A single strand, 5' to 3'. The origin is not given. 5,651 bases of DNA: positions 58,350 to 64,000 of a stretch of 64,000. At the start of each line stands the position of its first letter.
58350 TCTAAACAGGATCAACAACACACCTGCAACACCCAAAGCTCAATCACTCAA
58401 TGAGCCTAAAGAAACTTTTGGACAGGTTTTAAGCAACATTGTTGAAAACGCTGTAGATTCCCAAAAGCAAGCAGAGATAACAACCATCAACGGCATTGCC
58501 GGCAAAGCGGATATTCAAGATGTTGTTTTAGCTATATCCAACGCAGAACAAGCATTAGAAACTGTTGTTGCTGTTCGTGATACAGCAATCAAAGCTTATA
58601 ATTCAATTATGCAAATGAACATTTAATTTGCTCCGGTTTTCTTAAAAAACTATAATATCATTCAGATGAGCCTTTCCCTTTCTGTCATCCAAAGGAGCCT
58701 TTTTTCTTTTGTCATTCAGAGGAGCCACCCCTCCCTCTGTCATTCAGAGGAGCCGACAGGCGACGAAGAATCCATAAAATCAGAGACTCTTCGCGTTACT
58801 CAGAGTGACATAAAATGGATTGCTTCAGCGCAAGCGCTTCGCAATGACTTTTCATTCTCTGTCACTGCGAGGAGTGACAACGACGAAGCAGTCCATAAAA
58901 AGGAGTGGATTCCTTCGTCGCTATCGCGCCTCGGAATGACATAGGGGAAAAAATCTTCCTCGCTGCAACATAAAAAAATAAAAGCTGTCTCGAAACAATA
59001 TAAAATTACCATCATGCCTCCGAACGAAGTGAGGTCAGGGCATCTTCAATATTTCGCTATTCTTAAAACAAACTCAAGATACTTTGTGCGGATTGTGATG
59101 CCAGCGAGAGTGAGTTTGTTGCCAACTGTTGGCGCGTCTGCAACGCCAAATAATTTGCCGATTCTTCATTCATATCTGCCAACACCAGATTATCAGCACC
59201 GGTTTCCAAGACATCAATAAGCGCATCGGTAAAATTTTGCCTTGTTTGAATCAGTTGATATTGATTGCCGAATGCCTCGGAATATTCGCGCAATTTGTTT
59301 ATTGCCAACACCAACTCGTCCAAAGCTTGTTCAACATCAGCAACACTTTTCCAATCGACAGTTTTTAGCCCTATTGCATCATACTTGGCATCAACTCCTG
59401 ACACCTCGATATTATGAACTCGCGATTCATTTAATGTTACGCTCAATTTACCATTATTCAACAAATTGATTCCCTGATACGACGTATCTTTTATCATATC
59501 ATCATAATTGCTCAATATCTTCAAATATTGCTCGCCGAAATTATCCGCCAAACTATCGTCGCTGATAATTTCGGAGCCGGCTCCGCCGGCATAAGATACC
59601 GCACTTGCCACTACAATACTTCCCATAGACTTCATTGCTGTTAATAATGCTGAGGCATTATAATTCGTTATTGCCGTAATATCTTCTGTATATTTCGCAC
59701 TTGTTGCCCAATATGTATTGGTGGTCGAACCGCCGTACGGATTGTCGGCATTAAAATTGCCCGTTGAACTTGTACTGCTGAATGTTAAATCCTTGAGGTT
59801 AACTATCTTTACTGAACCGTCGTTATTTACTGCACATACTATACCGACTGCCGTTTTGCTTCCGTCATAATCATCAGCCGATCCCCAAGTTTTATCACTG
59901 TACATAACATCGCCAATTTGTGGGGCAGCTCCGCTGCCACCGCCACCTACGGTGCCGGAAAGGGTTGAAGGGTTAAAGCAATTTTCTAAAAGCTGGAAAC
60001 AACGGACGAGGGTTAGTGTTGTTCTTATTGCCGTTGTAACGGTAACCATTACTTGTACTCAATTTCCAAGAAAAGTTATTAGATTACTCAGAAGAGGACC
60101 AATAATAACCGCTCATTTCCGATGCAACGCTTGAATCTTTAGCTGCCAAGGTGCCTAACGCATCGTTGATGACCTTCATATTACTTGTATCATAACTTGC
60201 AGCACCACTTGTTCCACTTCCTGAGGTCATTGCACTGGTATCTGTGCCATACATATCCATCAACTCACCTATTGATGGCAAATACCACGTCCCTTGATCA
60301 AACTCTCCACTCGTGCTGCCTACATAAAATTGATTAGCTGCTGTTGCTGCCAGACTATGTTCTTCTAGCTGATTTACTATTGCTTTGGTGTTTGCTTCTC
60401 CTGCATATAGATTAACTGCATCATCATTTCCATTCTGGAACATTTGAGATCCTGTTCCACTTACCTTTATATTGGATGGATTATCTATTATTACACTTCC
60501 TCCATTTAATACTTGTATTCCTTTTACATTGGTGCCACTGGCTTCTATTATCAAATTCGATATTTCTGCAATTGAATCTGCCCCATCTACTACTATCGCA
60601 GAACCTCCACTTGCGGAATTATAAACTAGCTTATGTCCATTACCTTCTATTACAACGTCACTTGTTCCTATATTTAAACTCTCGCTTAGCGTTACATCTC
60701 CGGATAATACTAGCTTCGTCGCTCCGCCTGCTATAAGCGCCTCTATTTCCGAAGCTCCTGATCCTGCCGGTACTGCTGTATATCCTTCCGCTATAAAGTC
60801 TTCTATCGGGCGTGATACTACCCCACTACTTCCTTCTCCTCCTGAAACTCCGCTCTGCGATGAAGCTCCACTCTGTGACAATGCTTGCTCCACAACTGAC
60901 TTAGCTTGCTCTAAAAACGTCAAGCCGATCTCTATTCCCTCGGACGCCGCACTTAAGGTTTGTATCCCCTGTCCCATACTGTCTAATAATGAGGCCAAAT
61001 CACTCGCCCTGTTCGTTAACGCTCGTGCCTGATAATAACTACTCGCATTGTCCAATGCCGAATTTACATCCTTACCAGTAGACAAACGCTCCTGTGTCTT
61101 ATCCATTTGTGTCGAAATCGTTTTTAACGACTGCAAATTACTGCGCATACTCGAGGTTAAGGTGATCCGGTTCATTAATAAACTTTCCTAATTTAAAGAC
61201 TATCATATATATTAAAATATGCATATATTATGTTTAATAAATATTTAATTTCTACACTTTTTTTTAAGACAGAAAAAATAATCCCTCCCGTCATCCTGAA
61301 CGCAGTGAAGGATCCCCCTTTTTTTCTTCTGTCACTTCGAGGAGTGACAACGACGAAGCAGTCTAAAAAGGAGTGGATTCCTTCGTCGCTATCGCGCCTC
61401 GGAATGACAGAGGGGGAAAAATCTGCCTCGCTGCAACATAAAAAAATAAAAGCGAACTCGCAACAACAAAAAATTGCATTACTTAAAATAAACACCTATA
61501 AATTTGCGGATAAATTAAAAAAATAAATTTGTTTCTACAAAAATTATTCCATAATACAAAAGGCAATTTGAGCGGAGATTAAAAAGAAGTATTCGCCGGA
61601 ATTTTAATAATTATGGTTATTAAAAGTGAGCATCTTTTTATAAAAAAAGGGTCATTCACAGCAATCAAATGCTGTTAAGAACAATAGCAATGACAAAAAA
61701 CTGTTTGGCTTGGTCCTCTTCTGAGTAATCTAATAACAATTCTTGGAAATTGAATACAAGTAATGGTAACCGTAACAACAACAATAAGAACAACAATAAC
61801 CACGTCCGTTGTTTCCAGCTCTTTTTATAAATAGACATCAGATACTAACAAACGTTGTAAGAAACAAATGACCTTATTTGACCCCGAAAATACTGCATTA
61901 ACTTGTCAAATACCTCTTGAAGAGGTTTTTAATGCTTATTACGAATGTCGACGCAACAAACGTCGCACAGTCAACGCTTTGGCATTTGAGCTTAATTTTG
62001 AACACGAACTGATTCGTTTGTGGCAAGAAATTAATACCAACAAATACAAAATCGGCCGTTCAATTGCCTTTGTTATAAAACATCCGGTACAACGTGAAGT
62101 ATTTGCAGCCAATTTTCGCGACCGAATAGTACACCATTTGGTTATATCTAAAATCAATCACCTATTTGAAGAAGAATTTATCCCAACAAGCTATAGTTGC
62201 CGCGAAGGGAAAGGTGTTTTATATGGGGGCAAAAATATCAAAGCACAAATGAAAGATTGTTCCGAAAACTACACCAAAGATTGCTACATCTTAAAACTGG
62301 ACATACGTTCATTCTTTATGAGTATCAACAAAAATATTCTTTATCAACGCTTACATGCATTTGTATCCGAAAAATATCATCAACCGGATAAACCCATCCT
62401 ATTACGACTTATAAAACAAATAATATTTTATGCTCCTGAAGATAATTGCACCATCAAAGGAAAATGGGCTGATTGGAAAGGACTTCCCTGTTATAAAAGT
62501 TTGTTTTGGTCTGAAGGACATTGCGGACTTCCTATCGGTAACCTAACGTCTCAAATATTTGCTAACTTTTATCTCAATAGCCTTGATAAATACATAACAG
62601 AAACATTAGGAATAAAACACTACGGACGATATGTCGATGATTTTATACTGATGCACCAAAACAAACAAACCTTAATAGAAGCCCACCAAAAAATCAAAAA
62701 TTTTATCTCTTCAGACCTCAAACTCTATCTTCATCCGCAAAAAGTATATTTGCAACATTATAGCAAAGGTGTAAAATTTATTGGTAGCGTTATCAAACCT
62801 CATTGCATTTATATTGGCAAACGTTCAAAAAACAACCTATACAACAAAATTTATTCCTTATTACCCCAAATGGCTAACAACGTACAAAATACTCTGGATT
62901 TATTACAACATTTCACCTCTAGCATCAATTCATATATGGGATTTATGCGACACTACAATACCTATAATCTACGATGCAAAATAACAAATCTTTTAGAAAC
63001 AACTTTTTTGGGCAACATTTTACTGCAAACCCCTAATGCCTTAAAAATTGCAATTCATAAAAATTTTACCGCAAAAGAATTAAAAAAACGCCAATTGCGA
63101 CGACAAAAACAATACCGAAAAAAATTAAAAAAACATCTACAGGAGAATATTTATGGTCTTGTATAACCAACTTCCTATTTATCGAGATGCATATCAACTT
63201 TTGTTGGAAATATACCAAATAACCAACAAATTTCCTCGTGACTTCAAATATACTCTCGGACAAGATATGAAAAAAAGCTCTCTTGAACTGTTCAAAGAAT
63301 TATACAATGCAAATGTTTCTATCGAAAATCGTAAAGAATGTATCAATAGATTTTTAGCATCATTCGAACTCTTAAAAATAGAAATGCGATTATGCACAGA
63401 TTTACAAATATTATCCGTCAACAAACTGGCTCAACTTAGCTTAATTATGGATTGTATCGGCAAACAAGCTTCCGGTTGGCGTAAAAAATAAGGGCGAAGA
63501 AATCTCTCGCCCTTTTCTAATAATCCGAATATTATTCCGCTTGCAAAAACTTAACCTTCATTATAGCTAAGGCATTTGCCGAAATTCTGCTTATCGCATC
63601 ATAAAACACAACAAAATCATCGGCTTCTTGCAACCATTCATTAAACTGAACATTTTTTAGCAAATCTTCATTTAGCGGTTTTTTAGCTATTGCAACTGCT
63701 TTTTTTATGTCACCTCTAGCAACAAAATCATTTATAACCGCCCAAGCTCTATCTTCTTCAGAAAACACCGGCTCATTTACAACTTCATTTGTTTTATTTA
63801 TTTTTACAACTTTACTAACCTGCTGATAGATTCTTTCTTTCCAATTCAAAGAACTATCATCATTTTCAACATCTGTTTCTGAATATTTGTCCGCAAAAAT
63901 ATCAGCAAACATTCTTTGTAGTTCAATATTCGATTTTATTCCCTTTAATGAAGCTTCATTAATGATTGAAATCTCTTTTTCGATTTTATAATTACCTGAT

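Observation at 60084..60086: An in-frame TAA is encoded in both TR (61726-61728) and VR: a DGR-templated stop codon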

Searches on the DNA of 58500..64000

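Call 56: search_rna_families(source=window, start=58500, end=64000, threshold=evalue, max_evalue=1)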
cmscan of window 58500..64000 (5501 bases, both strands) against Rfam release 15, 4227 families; matches with E-value up to 1: 3.
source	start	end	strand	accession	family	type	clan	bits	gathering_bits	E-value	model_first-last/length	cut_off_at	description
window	58859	58943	+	RF03516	MIR5229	Gene; miRNA;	-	30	80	0.0024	1-87/87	no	MIR5229 microRNA precursor family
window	61319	61421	+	RF03516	MIR5229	Gene; miRNA;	-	25.5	80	0.048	1-87/87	no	MIR5229 microRNA precursor family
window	63480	63598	-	RF00558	L20_leader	Cis-reg; leader;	-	22.9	58.7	0.36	1-127/127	no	Ribosomal protein L20 leader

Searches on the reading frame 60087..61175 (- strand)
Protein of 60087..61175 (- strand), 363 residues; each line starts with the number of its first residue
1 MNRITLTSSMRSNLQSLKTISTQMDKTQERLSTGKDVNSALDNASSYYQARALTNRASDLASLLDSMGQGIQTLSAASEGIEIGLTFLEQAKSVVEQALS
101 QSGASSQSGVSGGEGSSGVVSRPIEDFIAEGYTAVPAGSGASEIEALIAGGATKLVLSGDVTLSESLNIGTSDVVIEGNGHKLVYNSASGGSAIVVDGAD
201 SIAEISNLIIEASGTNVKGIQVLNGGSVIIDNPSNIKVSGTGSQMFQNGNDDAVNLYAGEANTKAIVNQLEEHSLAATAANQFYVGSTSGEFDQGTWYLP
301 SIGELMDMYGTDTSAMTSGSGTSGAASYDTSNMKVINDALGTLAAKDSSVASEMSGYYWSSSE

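Call 64: find_homologous_proteins(query=window:60087-61175:-, max_evalue=1e-20)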
Query window:60087-61175:- (363 aa): 872 proteins with E <= 1e-20 among 8000 candidates; the best 120 are listed.
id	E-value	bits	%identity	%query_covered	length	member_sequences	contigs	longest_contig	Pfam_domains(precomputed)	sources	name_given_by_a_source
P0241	6.7e-217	737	100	100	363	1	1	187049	PF00669.26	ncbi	-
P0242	5.6e-159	547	76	100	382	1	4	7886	PF00669.26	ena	-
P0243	2.4e-149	515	74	100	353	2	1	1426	PF00669.26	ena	-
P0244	6.4e-140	484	80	85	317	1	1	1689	PF00669.26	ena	-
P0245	1.5e-110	388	58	100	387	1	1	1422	PF00669.26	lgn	-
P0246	2.3e-110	387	58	100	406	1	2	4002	PF00669.26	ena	-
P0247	1.7e-109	384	58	100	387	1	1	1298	PF00669.26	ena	-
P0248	2.9e-101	357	57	99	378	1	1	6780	PF07603.18,PF00669.26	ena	-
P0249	5.6e-100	353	53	100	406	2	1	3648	PF00669.26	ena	-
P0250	7.9e-95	336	54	98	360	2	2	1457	PF00669.26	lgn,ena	-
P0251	1.2e-92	329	56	87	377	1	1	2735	PF00669.26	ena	-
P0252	1.9e-88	315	73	65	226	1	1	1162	PF00669.26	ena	-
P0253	1.8e-85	305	52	100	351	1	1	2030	PF00669.26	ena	-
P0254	1.2e-80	289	47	100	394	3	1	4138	PF00669.26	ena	-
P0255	1.1e-69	253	45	100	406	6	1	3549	PF00669.26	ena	-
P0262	1.2e-64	237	42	99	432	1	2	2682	PF00669.26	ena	-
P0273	1.3e-53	201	46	50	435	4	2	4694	PF00669.26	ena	-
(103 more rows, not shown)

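Call 67: find_encoding_contigs(protein=P0241, flank=3000, max_places=6)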
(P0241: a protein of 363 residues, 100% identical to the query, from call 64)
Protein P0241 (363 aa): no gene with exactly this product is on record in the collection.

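Call 68: find_encoding_contigs(protein=P0273, flank=4000, max_places=6)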
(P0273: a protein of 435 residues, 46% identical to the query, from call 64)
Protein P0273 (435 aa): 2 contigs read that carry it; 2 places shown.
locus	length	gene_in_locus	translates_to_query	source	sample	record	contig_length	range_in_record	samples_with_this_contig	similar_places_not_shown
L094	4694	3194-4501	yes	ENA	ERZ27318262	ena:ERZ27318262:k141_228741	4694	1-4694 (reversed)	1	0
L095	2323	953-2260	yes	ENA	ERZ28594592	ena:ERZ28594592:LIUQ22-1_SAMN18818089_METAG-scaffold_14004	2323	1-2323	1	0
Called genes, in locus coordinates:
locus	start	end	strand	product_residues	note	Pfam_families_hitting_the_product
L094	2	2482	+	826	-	?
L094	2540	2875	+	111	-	PF01187:MIF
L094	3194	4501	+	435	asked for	PF00669:Flagellin_N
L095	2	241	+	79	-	?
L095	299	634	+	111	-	PF01187:MIF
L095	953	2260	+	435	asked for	PF00669:Flagellin_N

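Call 70: find_encoding_contigs(protein=P0262, flank=4000, max_places=6)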
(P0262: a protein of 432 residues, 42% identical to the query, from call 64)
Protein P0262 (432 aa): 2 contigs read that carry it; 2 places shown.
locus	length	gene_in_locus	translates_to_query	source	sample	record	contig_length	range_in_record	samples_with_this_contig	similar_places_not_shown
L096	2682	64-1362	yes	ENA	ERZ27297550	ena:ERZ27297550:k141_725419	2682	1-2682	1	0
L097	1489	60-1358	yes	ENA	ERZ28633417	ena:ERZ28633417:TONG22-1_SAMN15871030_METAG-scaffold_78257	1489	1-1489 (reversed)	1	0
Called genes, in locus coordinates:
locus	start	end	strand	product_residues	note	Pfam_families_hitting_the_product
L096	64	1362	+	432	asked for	PF00669:Flagellin_N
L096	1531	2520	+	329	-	PF00700:Flagellin_C (weak)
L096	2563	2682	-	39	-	?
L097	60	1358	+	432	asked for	PF00669:Flagellin_N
